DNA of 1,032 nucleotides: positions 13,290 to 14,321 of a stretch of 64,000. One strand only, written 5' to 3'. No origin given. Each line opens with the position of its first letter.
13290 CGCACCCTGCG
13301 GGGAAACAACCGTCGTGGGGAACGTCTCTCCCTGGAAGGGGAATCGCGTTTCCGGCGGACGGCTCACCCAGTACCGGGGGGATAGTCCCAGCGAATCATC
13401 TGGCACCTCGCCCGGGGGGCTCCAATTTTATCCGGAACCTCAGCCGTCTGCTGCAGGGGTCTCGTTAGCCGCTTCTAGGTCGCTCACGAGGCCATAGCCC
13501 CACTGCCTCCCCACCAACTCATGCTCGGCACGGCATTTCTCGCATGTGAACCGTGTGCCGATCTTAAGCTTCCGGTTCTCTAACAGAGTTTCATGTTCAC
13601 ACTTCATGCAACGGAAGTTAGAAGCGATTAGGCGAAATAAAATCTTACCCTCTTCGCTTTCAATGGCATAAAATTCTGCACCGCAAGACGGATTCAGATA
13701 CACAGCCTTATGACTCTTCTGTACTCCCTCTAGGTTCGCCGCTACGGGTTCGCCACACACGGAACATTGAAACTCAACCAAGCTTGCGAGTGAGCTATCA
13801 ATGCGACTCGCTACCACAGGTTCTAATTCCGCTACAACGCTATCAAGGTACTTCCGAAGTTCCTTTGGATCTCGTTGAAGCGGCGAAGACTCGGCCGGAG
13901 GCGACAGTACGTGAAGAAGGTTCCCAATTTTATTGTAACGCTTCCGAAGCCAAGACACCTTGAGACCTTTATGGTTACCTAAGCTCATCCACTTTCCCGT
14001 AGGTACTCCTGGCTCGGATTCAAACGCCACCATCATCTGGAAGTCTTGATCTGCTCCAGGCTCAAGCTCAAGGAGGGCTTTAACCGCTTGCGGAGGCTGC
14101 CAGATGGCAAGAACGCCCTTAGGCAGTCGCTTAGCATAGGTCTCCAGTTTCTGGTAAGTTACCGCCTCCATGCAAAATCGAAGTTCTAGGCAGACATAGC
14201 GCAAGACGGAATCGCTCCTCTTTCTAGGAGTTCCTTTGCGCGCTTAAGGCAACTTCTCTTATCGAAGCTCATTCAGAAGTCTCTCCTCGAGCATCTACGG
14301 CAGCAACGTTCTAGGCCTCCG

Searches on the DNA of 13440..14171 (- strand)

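Call 35: build_rna_model(alignment_id=A2)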
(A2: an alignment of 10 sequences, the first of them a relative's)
Model R1 built from alignment A2 (10 sequences, 106 columns); structure: RNAalifold consensus.
model positions 75; base pairs 9; branch points 0; effective number of sequences 6.15; information 0.753 bits per position. Calibrated on 0.2 Mb of random sequence (short: E-values are rough).
structure used (alignment columns):
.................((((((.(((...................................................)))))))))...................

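Call 36: search_with_rna_model(model_id=R1, sources=[window, L001, L002, L003, L004, L005, L006, L007], max_evalue=10, show_alignments=0)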
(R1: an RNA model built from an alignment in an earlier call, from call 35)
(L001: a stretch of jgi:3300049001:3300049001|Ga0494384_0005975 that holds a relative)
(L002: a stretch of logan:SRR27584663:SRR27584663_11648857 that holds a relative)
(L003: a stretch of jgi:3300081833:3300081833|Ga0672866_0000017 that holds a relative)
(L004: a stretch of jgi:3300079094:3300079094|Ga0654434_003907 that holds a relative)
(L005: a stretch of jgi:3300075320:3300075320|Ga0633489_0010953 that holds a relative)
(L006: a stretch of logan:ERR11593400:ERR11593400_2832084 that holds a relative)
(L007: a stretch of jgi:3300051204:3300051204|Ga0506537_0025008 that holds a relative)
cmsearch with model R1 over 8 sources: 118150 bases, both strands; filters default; matches with E-value up to 10: 32.
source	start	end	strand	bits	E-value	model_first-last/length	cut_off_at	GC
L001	5638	5713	+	84.4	6.9e-17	1-75/75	no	0.68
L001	2694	2767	+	82.3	2e-16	1-75/75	no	0.68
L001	4934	5007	+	82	2.4e-16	1-75/75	no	0.72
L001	3668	3743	+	77.6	2.3e-15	1-75/75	no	0.74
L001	6405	6478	+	75.6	6.9e-15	1-75/75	no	0.68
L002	614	687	+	75.6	6.9e-15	1-75/75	no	0.68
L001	1133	1208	+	68.3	3e-13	1-75/75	no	0.64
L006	2752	2843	+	61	1.3e-11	1-75/75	no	0.7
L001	7411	7487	+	53.6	6.3e-10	1-75/75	no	0.69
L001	1953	2026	+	53.3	7.4e-10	1-75/75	no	0.73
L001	291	351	+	44.3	8.3e-08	1-75/75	no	0.67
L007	3697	3795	+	41.8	3e-07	1-75/75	no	0.67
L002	1620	1684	+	39.8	8.3e-07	1-65/75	3'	0.72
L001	4454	4581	+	29.8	0.00015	1-75/75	no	0.65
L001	4934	5007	-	27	0.00067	1-75/75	no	0.72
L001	2694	2767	-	23.1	0.005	1-75/75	no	0.68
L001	6405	6478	-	23.1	0.0051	1-75/75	no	0.68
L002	614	687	-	23.1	0.0051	1-75/75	no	0.68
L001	5638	5713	-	21.3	0.013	1-75/75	no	0.68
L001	3682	3724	-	15.1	0.33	18-61/75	no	0.74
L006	5377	5454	+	14.6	0.42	1-35/75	3'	0.63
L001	1133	1201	-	13.3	0.85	1-75/75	no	0.68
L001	7308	7346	+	12.8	1.1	1-75/75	no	0.67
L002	1517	1555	+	12.8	1.1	1-75/75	no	0.67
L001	7411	7487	-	12.3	1.4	1-75/75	no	0.69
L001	1953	2026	-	11.8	1.8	1-75/75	no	0.73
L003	2758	2823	-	9.4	6.4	1-75/75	no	0.77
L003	1169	1194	-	8.9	8.3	26-51/75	no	0.81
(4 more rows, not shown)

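Call 42: search_with_rna_model(model_id=R1, sources=[L008, L009, L010, L011, L012, L013, L014, L015, L016, L017, L018, L019], max_evalue=1)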
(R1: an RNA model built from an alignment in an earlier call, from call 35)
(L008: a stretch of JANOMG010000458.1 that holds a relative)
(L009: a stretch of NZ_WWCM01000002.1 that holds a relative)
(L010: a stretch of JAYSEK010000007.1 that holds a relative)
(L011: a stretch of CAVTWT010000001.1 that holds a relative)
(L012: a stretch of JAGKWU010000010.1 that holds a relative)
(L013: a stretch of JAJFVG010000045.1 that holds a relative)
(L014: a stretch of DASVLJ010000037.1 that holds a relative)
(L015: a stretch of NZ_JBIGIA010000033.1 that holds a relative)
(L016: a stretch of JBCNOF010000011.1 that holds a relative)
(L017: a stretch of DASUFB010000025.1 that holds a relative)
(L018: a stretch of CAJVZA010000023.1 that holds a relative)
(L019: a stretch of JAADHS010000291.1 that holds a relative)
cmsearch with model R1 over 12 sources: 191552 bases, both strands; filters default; matches with E-value up to 1: 5.
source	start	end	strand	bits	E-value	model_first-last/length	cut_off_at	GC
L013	2073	2144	+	29.8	0.00025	1-75/75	no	0.65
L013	2964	3041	+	27.7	0.00074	1-75/75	no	0.6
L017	10691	10768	+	27.7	0.00074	1-75/75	no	0.58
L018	781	852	+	24.3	0.0043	1-75/75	no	0.53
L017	9831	9893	+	20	0.041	1-75/75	no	0.63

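Call 67: search_with_rna_model(model_id=R1, sources=[L001, L006, L007, L013, L017, L018, L008, L019, L005], max_evalue=0.0004, make_alignment=true)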
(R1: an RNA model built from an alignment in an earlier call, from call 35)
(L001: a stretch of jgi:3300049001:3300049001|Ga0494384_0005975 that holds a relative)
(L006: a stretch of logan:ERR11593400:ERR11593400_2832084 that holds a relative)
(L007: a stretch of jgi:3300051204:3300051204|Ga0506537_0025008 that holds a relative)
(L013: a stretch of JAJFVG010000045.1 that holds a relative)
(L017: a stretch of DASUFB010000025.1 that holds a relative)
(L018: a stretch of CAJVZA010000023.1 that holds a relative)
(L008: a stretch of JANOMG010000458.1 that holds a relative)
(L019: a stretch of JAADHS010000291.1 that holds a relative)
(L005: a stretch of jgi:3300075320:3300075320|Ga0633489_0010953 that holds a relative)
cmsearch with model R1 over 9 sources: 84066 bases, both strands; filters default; matches with E-value up to 0.0004: 15.
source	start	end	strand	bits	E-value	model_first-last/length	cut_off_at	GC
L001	5638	5713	+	84.4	4.9e-17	1-75/75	no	0.68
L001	2694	2767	+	82.3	1.5e-16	1-75/75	no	0.68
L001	4934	5007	+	82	1.7e-16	1-75/75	no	0.72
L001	3668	3743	+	77.6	1.7e-15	1-75/75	no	0.74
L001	6405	6478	+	75.6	4.9e-15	1-75/75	no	0.68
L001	1133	1208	+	68.3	2.1e-13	1-75/75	no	0.64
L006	2752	2843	+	61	9.5e-12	1-75/75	no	0.7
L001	7411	7487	+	53.6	4.5e-10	1-75/75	no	0.69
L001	1953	2026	+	53.3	5.3e-10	1-75/75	no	0.73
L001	291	351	+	44.3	5.9e-08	1-75/75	no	0.67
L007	3697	3795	+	41.8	2.1e-07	1-75/75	no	0.67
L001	4454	4581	+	29.8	0.00011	1-75/75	no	0.65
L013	2073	2144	+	29.8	0.00011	1-75/75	no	0.65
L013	2964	3041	+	27.7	0.00032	1-75/75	no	0.6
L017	10691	10768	+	27.7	0.00032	1-75/75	no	0.58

Alignment A5: 15 matches aligned to the model, 163 columns, each read 5' to 3' on its own strand. Consensus structure (alignment columns), stored with it:
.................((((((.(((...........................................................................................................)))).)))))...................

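Call 69: build_rna_model(alignment_id=A5)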
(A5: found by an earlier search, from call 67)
Model R2 built from alignment A5 (15 sequences, 163 columns); structure: stored with the alignment.
model positions 73; base pairs 9; branch points 0; effective number of sequences 8.2; information 0.773 bits per position. Calibrated on 0.2 Mb of random sequence (short: E-values are rough).
structure used (alignment columns):
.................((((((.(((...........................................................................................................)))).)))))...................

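Call 71: search_with_rna_model(model_id=R2, source=window, max_evalue=10, show_alignments=5)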
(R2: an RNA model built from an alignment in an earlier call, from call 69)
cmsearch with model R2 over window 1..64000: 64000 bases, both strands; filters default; matches with E-value up to 10: 8.
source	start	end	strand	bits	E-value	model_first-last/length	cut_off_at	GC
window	15599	15654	-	24.9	0.0012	1-73/73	no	0.77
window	13354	13470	-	15.9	0.11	1-73/73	no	0.65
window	24527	24597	+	12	0.85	1-73/73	no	0.8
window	5226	5343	+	9.5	3.1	1-73/73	no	0.62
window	28511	28590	-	9.4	3.4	1-73/73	no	0.74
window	9949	10049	-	9.3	3.5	1-73/73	no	0.67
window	56762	56884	-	9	4.2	1-73/73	no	0.68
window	2222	2309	+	8.3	5.9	1-73/73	no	0.65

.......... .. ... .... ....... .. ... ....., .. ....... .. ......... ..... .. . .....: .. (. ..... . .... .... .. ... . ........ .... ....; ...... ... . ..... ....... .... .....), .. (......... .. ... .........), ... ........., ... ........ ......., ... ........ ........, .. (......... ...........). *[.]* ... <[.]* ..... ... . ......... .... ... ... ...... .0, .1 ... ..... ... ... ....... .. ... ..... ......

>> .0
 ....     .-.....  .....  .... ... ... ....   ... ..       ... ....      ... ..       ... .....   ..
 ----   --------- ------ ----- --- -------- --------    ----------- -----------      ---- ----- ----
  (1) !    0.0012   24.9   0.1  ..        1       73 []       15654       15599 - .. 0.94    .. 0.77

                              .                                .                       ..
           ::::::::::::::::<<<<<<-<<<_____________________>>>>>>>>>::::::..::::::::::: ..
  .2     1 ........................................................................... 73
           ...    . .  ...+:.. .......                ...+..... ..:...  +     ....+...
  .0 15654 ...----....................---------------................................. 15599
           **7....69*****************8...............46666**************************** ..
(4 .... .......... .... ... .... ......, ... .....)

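Call 73: search_with_rna_model(model_id=R2, sources=[L022, L003, L004, L005, L008, L009, L010, L011, L012, L014, L015, L016, L018, L019, L006, L007], max_evalue=0.5)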
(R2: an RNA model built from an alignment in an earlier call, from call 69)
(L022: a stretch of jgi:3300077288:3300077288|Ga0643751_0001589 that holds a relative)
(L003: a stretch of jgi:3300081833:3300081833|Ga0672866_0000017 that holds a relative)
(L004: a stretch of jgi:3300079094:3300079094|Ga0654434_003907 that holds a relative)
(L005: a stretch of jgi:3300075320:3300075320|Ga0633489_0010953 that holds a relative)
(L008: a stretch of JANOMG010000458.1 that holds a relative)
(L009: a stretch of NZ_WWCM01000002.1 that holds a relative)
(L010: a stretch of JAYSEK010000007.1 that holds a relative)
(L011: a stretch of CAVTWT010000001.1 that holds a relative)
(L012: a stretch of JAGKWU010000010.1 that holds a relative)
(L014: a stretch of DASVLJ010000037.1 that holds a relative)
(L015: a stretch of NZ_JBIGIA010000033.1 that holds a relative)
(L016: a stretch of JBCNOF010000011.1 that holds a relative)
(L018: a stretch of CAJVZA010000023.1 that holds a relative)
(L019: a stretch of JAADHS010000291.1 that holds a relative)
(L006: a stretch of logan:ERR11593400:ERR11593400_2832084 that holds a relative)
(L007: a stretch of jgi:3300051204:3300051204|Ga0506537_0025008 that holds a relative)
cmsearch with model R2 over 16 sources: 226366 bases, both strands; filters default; matches with E-value up to 0.5: 4.
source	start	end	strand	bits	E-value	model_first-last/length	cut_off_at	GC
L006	2752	2843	+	51.7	4.2e-09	1-73/73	no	0.7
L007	3697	3795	+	46.5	6e-08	1-73/73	no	0.67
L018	781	852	+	28.2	0.00074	1-73/73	no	0.53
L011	10685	10741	+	23.8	0.0073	1-73/73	no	0.56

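Call 109: search_rna_families(sources=[L007, L001, L006], threshold=gathering)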
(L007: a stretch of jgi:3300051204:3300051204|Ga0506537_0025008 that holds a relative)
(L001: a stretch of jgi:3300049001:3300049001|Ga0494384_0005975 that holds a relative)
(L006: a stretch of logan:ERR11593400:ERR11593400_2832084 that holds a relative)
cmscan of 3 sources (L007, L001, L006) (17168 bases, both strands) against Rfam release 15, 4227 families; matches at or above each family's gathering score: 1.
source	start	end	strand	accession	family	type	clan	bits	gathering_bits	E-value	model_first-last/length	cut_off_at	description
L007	761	1014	+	RF02005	group-II-D1D4-6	Intron;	CL00102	105.3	49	2.5e-29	1-225/225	no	Group II catalytic intron D1-D4-6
